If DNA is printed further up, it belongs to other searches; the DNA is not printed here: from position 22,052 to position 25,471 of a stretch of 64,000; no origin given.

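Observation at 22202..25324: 1040-aa chimeric outer-membrane protein: HExxH domain, PD40 propeller and Omp85 barrel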

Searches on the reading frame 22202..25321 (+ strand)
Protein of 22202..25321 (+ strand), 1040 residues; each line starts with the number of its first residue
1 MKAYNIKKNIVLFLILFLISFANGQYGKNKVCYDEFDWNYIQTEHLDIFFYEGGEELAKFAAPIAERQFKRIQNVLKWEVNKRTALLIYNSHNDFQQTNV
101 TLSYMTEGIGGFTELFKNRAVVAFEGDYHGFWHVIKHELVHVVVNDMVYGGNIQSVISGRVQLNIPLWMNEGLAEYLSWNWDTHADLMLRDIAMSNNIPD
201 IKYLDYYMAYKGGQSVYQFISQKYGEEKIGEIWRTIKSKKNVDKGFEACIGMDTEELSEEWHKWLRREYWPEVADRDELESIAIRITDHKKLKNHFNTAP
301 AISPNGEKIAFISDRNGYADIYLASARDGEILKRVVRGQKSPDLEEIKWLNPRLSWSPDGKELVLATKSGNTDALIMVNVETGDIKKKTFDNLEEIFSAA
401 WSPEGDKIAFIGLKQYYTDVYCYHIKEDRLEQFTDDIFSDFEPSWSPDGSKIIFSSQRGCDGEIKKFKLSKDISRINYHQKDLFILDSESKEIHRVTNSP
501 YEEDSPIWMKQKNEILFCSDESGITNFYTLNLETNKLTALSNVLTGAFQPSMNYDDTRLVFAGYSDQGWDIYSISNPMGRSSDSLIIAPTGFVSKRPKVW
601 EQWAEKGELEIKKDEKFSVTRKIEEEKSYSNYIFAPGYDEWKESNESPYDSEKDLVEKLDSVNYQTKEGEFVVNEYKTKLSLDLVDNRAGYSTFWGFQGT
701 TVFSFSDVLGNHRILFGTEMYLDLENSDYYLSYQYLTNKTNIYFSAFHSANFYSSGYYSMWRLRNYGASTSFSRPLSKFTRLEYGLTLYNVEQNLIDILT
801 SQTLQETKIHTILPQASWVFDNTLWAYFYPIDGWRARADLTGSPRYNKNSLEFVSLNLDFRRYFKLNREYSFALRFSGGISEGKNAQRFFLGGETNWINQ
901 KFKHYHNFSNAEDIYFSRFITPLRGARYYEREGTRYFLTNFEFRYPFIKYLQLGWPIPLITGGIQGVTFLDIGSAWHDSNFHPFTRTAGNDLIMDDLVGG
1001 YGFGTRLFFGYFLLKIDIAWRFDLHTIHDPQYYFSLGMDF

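Call 4: search_protein_families(library=pfam, proteins=[window:22202-25321:+], max_evalue=1)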
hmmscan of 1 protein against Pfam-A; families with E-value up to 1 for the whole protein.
window:22202-25321:+ (1040 aa): 10 families
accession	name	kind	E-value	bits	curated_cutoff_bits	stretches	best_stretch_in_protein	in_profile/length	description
PF07676.18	PD40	-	5.3e-19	68.1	20.9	2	296-322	10-37/38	WD40-like Beta Propeller Repeat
PF13485.12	Peptidase_MA_2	-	4.2e-13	50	32.4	1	80-266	17-200/201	Peptidase MA superfamily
PF25174.1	Beta-prop_THOC3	-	3.9e-09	36.4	305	2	354-491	52-182/272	THOC3 beta-propeller domain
PF00930.27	DPPIV_N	-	2.9e-08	33.3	22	1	358-436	2-81/354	Dipeptidyl peptidase IV (DPP IV) N-terminal region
PF10282.15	Lactonase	-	0.0015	18.3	21.7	1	484-577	18-118/344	Lactonase, 7-bladed beta-propeller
PF24817.1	WD40_WDHD1_1st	-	0.0085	15.7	109.9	1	354-411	228-283/291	WDHD1 first WD40 domain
PF25460.1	Beta-prop_Aladin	-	0.025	14.1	171.1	1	354-457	116-214/340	Aladin seven-bladed propeller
PF23414.1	Beta-prop_EML_2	-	0.064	13.1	90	1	354-454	45-141/266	Echinoderm microtubule-associated protein second beta-propeller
PF12894.13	ANAPC4_WD40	-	0.092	13.4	22.9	1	353-401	43-88/91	Anaphase-promoting complex subunit 4 WD40 domain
PF04107.18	GCS2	-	0.32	10.8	21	1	589-651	167-228/291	Glutamate-cysteine ligase family 2(GCS2)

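Call 5: search_protein_families(library=ncbifam, proteins=[window:22202-25321:+], max_evalue=1)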
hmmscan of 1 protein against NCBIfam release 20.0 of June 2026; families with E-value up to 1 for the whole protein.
window:22202-25321:+ (1040 aa): 9 families
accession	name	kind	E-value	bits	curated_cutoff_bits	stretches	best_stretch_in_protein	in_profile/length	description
TIGR02800.1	propeller_TolB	equivalog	8.3e-38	130.4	343.15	3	355-464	197-305/418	Tol-Pal system beta propeller repeat protein TolB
NF002183.0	PRK01029.1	equivalog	2e-19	70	405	2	299-464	235-397/429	Tol-Pal system protein TolB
NF053518.1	DipepPtdsDpp5Prph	equivalog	3.7e-17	62.1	900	3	476-573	37-134/655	dipeptidyl-peptidase Dpp5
NF003124.0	PRK04043.1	equivalog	4.3e-11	42.3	428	3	479-538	255-314/419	Tol-Pal system protein TolB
NF033523.0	lasso_peptidase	equivalog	2.8e-06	26.4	400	1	398-459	92-153/638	Atxe2 family lasso peptide isopeptidase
NF058613.1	OMPAssmBamADein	equivalog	0.00098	17.2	1050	1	815-982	657-810/857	outer membrane protein assembly factor BamA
NF033876.2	flagella_HExxH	equivalog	0.001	18.6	205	1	134-252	132-247/384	flagellinolysin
TIGR04275.1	beta_prop_Msarc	repeat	0.012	15.4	85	1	299-323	13-35/40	beta-propeller repeat protein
TIGR03907.1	QH_beta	equivalog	0.1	11.7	223.2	0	374-415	222-264/338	quinohemoprotein amine dehydrogenase subunit beta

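Call 6: find_homologous_proteins(query=window:22202-25321:+, max_evalue=0.00001)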
Query window:22202-25321:+ (1040 aa): 5386 proteins with E <= 0.00001 among 8000 candidates; the best 120 are listed.
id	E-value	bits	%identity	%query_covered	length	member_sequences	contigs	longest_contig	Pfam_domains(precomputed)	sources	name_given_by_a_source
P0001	0.0e+0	2436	100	100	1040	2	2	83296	PF25174.2,PF26549.1,PF00930.28,PF23381.2,PF26550.2,PF07676.19,PF13485.12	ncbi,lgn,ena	-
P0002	0.0e+0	1558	63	100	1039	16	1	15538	PF25174.2,PF26549.1,PF00930.28,PF23381.2,PF26550.2,PF07676.19,PF13485.12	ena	-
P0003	0.0e+0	1537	63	100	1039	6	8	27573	PF25174.2,PF26549.1,PF00930.28,PF23381.2,PF26550.2,PF07676.19,PF13485.12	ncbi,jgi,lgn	-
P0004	0.0e+0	1507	61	100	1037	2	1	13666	PF25174.2,PF26549.1,PF00930.28,PF23381.2,PF26550.2,PF07676.19,PF13485.12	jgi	-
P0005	0.0e+0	1488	61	98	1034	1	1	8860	PF25174.2,PF26549.1,PF00930.28,PF23381.2,PF26550.2,PF07676.19,PF13485.12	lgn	-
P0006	0.0e+0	1480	61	99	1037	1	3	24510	PF25174.2,PF26549.1,PF00930.28,PF23381.2,PF26550.2,PF07676.19,PF13485.12,PF01103.30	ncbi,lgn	-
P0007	0.0e+0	1473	60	99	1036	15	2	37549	PF25174.2,PF26549.1,PF00930.28,PF23381.2,PF26550.2,PF07676.19,PF13485.12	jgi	-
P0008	0.0e+0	1461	60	100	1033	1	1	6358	PF25174.2,PF26549.1,PF00930.28,PF23381.2,PF26550.2,PF07676.19,PF13485.12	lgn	-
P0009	0.0e+0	1454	59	99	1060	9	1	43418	PF25174.2,PF26549.1,PF00930.28,PF26550.2,PF07676.19,PF13485.12,PF01103.30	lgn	-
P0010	0.0e+0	1454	60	98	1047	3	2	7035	PF26549.1,PF00930.28,PF26550.2,PF07676.19,PF13485.12,PF01103.30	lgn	-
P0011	0.0e+0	1453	59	98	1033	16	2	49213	PF25174.2,PF26549.1,PF00930.28,PF26550.2,PF07676.19,PF13485.12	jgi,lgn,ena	-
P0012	0.0e+0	1440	58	100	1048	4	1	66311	PF25174.2,PF26549.1,PF00930.28,PF26550.2,PF07676.19,PF13485.12,PF01103.30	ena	-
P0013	0.0e+0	1440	58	99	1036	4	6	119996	PF25174.2,PF26549.1,PF00930.28,PF23381.2,PF26550.2,PF07676.19,PF13485.12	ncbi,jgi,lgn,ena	-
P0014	0.0e+0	1435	58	100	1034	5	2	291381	PF25174.2,PF26549.1,PF00930.28,PF26550.2,PF07676.19,PF13485.12,PF01103.30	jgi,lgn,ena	-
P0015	0.0e+0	1434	58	100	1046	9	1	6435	PF26549.1,PF00930.28,PF23381.2,PF26550.2,PF07676.19,PF13485.12,PF01103.30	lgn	-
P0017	0.0e+0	1428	58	99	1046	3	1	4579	PF25174.2,PF26549.1,PF00930.28,PF26550.2,PF07676.19,PF13485.12,PF01103.30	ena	-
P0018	0.0e+0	1427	58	99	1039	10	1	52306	PF25174.2,PF26549.1,PF00930.28,PF23381.2,PF26550.2,PF07676.19,PF13485.12,PF01103.30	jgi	-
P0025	0.0e+0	1387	57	100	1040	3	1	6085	PF25174.2,PF26549.1,PF00930.28,PF26550.2,PF07676.19,PF13485.12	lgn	-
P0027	0.0e+0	1372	56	99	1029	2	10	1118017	PF25174.2,PF26549.1,PF00930.28,PF23381.2,PF26550.2,PF07676.19,PF13485.12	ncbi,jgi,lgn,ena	-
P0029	0.0e+0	1367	55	99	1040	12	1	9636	PF25174.2,PF26549.1,PF00930.28,PF23381.2,PF26550.2,PF24817.2,PF07676.19,PF13485.12,PF23414.2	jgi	-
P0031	0.0e+0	1364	57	99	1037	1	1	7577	PF26549.1,PF26550.2,PF07676.19,PF13485.12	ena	-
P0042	0.0e+0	1316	57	92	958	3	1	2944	PF26549.1,PF00930.28,PF26550.2,PF07676.19,PF13485.12,PF01103.30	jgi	jgi:Tol biopolymer transport system component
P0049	0.0e+0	1203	52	98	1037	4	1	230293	PF25174.2,PF26549.1,PF00930.28,PF26550.2,PF07676.19,PF13485.12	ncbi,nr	ncbi:MAG: PD40 domain-containing protein [Candidatus Marinimicrobia bacterium]|nr:PD40 domain-contai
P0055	0.0e+0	1060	48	99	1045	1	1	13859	PF25174.2,PF26549.1,PF00930.28,PF23381.2,PF26550.2,PF07676.19,PF13485.12,PF01103.30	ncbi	-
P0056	0.0e+0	1056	46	99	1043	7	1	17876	PF25174.2,PF26549.1,PF00930.28,PF23381.2,PF26550.2,PF07676.19,PF13485.12,PF01103.30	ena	-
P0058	0.0e+0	1051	47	99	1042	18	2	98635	PF10647.16,PF25174.2,PF26549.1,PF00930.28,PF23381.2,PF26550.2,PF07676.19,PF13485.12,PF01103.30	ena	-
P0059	0.0e+0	1049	46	100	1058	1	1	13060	PF25174.2,PF26549.1,PF00930.28,PF26550.2,PF07676.19,PF13485.12,PF01103.30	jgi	jgi:Tol biopolymer transport system component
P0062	0.0e+0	1045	47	99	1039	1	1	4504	PF26549.1,PF00930.28,PF26550.2,PF07676.19,PF13485.12,PF01103.30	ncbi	ncbi:MAG: BamA/TamA family outer membrane protein [Fidelibacterota bacterium]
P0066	0.0e+0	1039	46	99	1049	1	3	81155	PF25174.2,PF26549.1,PF00930.28,PF23381.2,PF08662.18,PF26550.2,PF07676.19,PF13485.12,PF01103.30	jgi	-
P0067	0.0e+0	1038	46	99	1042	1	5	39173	PF25174.2,PF26549.1,PF00930.28,PF23381.2,PF26550.2,PF07676.19,PF13485.12,PF01103.30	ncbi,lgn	ncbi:MAG: DPP IV N-terminal domain-containing protein [Fidelibacterota bacterium]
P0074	0.0e+0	1029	46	99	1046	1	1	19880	PF25174.2,PF26549.1,PF00930.28,PF26550.2,PF07676.19,PF13485.12,PF01103.30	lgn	-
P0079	0.0e+0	1026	46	99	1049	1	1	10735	PF25174.2,PF26549.1,PF00930.28,PF26550.2,PF07676.19,PF13485.12,PF01103.30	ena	-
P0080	0.0e+0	1026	46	99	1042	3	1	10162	PF25174.2,PF26549.1,PF00930.28,PF23381.2,PF26550.2,PF07676.19,PF13485.12,PF01103.30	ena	-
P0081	0.0e+0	1021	45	100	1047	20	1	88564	PF25174.2,PF26549.1,PF00930.28,PF26550.2,PF07676.19,PF13485.12,PF01103.30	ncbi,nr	ncbi:MAG: hypothetical protein VX822_03545 [Candidatus Neomarinimicrobiota bacterium]|nr:hypothetica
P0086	0.0e+0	1017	46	99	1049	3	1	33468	PF25174.2,PF26549.1,PF00930.28,PF26550.2,PF07676.19,PF13485.12,PF01103.30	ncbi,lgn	ncbi:MAG: peptidase MA family metallohydrolase [Fidelibacterota bacterium]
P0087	0.0e+0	1016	46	98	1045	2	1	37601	PF25174.2,PF26549.1,PF00930.28,PF23381.2,PF26550.2,PF07676.19,PF13485.12,PF01103.30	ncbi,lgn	ncbi:MAG: peptidase MA family metallohydrolase [Fidelibacterota bacterium]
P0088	0.0e+0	1016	45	99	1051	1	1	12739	PF25174.2,PF26549.1,PF00930.28,PF23381.2,PF26550.2,PF07676.19,PF13485.12,PF01103.30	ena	-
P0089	0.0e+0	1015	45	100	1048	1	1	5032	PF25174.2,PF26549.1,PF00930.28,PF26550.2,PF07676.19,PF13485.12,PF01103.30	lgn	-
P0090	0.0e+0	1012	46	99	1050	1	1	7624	PF25174.2,PF26549.1,PF00930.28,PF23381.2,PF26550.2,PF07676.19,PF13485.12,PF01103.30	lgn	-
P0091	7.7e-298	1009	45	99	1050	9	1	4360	PF25174.2,PF26549.1,PF00930.28,PF26550.2,PF07676.19,PF13485.12,PF01103.30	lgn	-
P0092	2.4e-297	1007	45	99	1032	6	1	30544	PF25174.2,PF26549.1,PF00930.28,PF26550.2,PF07676.19,PF13485.12,PF01103.30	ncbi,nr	ncbi:MAG: DPP IV N-terminal domain-containing protein [Candidatus Marinimicrobia bacterium]|nr:DPP I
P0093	9.3e-297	1005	46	99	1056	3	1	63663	PF25174.2,PF26549.1,PF00930.28,PF26550.2,PF07676.19,PF13485.12,PF01103.30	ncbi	ncbi:peptidase MA family metallohydrolase [Candidatus Neomarinimicrobiota bacterium]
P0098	1.4e-294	998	45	99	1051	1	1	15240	PF25174.2,PF26549.1,PF00930.28,PF26550.2,PF07676.19,PF13485.12,PF01103.30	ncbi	-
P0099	2.5e-294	997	45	99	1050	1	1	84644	PF25174.2,PF26549.1,PF00930.28,PF23381.2,PF26550.2,PF07676.19,PF13485.12,PF01103.30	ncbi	-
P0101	7.4e-293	993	45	99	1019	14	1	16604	PF26549.1,PF00930.28,PF14583.13,PF26550.2,PF07676.19,PF13485.12,PF01103.30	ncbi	-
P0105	1.1e-291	989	44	99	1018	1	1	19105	PF25174.2,PF26549.1,PF00930.28,PF26550.2,PF07676.19,PF13485.12,PF01103.30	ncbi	-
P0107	1.6e-291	988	44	99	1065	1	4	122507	PF25174.2,PF26549.1,PF00930.28,PF26550.2,PF07676.19,PF13485.12,PF01103.30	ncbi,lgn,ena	-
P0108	2.3e-291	988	43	98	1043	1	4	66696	PF26549.1,PF00930.28,PF26550.2,PF07676.19,PF13485.12,PF01103.30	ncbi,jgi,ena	-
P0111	7.3e-290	983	44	99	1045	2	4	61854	PF25174.2,PF26549.1,PF00930.28,PF08662.18,PF26550.2,PF07676.19,PF13485.12,PF01103.30,PF23414.2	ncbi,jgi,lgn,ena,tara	tara:strand:+ start:10239 stop:13376 length:3138 start_codon:yes stop_codon:yes gene_type:complete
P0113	1.8e-289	981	44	99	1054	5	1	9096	PF25174.2,PF26549.1,PF00930.28,PF26550.2,PF07676.19,PF13485.12,PF01103.30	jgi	-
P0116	4.2e-288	977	44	100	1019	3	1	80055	PF26549.1,PF00930.28,PF26550.2,PF07676.19,PF13485.12,PF01103.30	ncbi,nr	ncbi:MAG: biopolymer transporter Tol [Calditrichaeota bacterium]|nr:biopolymer transporter Tol [Cald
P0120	1.1e-287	975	45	98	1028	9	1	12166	PF25174.2,PF26549.1,PF00930.28,PF26550.2,PF07676.19,PF13485.12,PF01103.30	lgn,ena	-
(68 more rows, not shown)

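Call 23: search_solved_structures(query=A1, max_evalue=0.01)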
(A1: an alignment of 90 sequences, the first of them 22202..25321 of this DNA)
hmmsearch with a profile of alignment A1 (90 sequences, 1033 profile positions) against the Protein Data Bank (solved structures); distinct sequences matched with E-value up to 0.01: 27.
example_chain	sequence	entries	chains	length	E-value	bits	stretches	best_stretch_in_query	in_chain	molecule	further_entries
7mx5_A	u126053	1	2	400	1.9e-21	78.6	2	353-458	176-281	Tol-Pal system protein TolB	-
4r40_A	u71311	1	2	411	1.9e-17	65.4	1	353-460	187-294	Protein TolB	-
4pwz_A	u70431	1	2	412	1.9e-17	65.3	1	353-460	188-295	Protein TolB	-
6pnv_A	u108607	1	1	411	1e-15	59.6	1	353-460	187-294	Tol-Pal system protein TolB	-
1crz_A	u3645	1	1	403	2.2e-15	58.6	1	353-458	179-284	TOLB PROTEIN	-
2w8b_B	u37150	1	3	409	2.3e-15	58.5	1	353-458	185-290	PROTEIN TOLB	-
2hqs_A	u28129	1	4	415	2.4e-15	58.4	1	353-458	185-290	Protein tolB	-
4jml_A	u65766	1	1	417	2.8e-15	58.2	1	353-459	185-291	Protein TolB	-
3iax_A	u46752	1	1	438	2.9e-15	58.2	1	353-458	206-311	Protein tolB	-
1c5k_A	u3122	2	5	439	2.9e-15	58.1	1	353-458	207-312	PROTEIN (TOLB PROTEIN) | PROTEIN TOLB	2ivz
7nst_E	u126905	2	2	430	3.1e-15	58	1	353-459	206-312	Tol-Pal system protein TolB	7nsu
2w8b_A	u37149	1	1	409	3.7e-15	57.8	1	353-458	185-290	PROTEIN TOLB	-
8wt1_A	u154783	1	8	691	2.2e-12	48.6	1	368-527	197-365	S9 family peptidase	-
2ojh_A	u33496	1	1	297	1.1e-11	46.3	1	355-459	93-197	Uncharacterized protein Atu1656/AGR_C_3050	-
2ymu_A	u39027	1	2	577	2.8e-11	44.9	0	351-458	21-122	WD-40 REPEAT PROTEIN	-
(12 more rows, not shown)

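Call 24: find_encoding_contigs(protein=P0027, flank=8000, max_places=2)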
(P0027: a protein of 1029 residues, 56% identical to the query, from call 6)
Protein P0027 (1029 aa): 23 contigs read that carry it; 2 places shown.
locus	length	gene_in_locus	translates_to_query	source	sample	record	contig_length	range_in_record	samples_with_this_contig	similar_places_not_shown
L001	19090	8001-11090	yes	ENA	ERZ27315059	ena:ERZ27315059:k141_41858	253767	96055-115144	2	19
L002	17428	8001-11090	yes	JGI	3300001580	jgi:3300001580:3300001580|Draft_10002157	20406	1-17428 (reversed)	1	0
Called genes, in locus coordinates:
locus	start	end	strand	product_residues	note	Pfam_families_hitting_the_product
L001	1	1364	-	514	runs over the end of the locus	PF13541:ChlI, PF05496:RuvB_N (faint), PF00493:MCM (faint), PF01078:Mg_chelatase, PF07728:AAA_5, PF13335:Mg_chelatase_C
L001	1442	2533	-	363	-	PF02504:FA_synthesis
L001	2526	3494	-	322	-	PF01012:ETF, PF00766:ETF_alpha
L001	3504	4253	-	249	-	PF01012:ETF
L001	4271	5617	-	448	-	PF01523:PmbA_TldD_1st, PF19290:PmbA_TldD_2nd, PF19289:PmbA_TldD_3rd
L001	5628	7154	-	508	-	PF01523:PmbA_TldD_1st, PF19290:PmbA_TldD_2nd, PF19289:PmbA_TldD_3rd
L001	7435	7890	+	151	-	PF01451:LMWPc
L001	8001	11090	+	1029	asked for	PF13485:Peptidase_MA_2, PF26550:Tricorn_2nd, PF00930:DPPIV_N (faint), PF23381:Beta-prop_IFT122_1st (weak), PF25174:Beta-prop_THOC3 (faint), PF26549:Tricorn_N, PF07676:PD40 (weak), PF26549:Tricorn_N (weak)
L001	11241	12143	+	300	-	PF00892:EamA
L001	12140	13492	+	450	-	PF18073:Zn_ribbon_LapB, PF03796:DnaB_C (faint), PF06745:ATPase, PF13481:AAA_25, PF23442:DUF7125 (faint), PF06745:ATPase (weak), PF13541:ChlI (weak)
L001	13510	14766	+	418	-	PF01702:TGT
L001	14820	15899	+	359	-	PF02445:NadA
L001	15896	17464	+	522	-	PF00890:FAD_binding_2, PF01134:GIDA (weak), PF01266:DAO, PF03486:HI0933_like (faint), PF07992:Pyr_redox_2 (faint), PF12831:FAD_oxidored (weak), PF13450:NAD_binding_8 (faint), PF02910:Succ_DH_flav_C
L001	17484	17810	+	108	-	PF02699:YajC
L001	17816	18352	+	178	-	PF01327:Pep_deformylase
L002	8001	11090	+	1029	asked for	PF13485:Peptidase_MA_2, PF26550:Tricorn_2nd, PF00930:DPPIV_N (faint), PF23381:Beta-prop_IFT122_1st (weak), PF25174:Beta-prop_THOC3 (faint), PF26549:Tricorn_N, PF07676:PD40 (weak), PF26549:Tricorn_N (weak)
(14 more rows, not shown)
